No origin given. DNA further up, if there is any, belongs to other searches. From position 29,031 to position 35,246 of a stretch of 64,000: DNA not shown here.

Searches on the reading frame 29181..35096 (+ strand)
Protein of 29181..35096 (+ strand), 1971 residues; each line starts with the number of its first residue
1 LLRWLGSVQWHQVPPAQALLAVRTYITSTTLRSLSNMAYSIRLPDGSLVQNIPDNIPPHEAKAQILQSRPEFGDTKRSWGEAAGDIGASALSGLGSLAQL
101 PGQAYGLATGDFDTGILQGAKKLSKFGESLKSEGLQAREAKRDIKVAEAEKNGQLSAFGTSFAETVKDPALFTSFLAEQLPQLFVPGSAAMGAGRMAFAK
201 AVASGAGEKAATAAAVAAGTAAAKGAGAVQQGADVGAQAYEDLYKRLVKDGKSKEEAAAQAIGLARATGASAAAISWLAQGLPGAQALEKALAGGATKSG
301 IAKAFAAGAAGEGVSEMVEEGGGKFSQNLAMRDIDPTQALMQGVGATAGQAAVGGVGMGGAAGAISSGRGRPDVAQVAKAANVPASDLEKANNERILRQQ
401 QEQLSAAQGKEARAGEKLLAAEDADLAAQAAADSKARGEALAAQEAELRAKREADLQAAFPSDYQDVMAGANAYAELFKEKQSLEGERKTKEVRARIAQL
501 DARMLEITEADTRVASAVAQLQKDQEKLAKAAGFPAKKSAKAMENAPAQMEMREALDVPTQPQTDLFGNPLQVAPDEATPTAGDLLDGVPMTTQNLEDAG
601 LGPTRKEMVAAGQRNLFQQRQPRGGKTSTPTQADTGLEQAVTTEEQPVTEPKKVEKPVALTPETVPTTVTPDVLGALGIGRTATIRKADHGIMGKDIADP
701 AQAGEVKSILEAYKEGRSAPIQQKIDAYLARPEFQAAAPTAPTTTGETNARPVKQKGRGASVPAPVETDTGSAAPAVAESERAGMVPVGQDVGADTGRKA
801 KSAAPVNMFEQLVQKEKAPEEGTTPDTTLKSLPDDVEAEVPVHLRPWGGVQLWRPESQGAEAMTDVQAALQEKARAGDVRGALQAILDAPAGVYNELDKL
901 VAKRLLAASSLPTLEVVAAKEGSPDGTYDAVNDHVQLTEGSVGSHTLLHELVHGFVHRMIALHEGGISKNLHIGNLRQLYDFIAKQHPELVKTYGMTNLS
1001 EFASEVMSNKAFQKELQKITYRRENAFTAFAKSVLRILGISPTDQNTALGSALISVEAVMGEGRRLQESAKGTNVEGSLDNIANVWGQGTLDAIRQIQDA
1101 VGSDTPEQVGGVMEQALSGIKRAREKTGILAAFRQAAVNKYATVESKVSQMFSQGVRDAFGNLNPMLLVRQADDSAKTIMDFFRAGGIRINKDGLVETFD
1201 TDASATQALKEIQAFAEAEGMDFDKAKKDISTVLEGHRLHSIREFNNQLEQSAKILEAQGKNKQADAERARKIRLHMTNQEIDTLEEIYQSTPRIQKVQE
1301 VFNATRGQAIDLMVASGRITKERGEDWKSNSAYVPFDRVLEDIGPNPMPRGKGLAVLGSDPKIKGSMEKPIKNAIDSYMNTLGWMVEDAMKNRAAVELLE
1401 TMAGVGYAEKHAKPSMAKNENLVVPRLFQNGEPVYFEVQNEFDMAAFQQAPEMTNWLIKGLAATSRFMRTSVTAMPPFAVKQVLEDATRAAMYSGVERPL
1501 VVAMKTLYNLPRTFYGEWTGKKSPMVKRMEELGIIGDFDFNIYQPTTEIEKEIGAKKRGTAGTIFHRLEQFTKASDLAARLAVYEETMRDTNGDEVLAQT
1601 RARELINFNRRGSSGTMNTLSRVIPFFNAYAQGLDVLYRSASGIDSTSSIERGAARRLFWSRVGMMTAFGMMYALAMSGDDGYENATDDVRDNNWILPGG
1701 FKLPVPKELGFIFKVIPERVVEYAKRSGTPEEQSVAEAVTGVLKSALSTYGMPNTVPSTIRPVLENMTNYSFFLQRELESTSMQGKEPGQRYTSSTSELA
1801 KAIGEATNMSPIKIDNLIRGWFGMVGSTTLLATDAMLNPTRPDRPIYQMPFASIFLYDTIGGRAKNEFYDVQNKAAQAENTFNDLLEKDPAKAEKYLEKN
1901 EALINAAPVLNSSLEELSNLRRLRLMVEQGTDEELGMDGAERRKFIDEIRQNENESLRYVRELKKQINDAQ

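Call 19: search_protein_families(library=pfam, max_evalue=0.01, proteins=[window:29181-35096:+])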
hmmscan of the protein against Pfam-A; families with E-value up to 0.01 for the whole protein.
window:29181-35096:+ (1971 aa): 1 family
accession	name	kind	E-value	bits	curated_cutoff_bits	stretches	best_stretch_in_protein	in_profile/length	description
PF18857.6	LPD38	-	5.2e-32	111.9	27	1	1680-1852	1-189/189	Large polyvalent protein associated domain 38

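Call 94: search_protein_families(library=phrogs, max_evalue=0.001, proteins=[window:29181-35096:+])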
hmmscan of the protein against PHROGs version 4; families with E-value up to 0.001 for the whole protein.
window:29181-35096:+ (1971 aa): 4 families
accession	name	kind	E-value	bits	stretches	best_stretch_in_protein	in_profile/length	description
phrog_9854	-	unknown function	1e-33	117.2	1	1272-1889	934-1579/1636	-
phrog_18222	-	unknown function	1.5e-20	73.3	1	1312-1845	1467-1996/2118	-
phrog_2206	-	DNA, RNA and nucleotide metabolism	1.2e-15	56.7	1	140-676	189-646/3406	virion RNA polymerase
phrog_10089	-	moron, auxiliary metabolic gene and host takeover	7.5e-11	40.5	1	151-562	348-774/4647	DarB-like antirestriction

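Call 95: search_solved_structures(query=window:29181-35096:+, max_evalue=1)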
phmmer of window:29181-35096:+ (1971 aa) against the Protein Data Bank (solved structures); distinct sequences matched with E-value up to 1: 0.
